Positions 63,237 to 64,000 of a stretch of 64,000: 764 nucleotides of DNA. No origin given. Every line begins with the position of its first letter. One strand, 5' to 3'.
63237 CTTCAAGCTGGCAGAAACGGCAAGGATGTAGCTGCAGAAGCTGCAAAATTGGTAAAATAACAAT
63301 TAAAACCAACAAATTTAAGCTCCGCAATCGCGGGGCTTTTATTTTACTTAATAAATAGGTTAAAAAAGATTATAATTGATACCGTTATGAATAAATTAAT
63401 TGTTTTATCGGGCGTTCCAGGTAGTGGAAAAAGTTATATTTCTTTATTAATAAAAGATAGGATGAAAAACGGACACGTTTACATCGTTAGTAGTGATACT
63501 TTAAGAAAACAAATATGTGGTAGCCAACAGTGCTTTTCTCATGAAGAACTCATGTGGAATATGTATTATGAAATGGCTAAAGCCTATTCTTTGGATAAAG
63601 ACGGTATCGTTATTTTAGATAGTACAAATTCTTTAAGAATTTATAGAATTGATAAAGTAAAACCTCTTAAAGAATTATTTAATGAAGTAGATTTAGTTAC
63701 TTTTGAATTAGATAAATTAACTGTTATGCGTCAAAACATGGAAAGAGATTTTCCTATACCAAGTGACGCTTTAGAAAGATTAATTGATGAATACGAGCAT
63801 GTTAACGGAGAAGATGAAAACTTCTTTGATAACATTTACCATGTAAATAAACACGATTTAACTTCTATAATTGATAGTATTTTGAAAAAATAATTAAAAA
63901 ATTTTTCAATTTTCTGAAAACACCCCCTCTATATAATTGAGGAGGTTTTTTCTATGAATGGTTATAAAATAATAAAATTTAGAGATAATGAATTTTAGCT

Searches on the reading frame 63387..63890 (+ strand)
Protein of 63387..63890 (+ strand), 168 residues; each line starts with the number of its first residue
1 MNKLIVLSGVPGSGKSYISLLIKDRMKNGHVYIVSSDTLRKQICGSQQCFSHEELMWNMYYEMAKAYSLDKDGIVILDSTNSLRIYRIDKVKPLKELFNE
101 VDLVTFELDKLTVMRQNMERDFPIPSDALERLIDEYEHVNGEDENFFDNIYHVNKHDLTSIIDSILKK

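Call 44: search_protein_families(library=pfam, proteins=[window:63387-63890:+], max_evalue=0.001)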
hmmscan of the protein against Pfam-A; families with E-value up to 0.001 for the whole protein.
window:63387-63890:+ (168 aa): 5 families
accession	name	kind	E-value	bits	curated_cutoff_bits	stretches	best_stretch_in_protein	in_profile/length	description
PF08433.16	KTI12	-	6.6e-12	45.9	22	1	4-142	3-143/271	Chromatin associated protein KTI12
PF13671.12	AAA_33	-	4.4e-11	43.7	27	1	4-136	1-140/143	AAA domain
PF06414.18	Zeta_toxin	-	1.1e-05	25.4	22.3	1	3-48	17-63/199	Zeta toxin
PF13238.12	AAA_18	-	3.6e-05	24.7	29.4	1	5-81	1-81/128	AAA domain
PF13173.12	AAA_14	-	0.00066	20.1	27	0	2-78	2-69/129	AAA domain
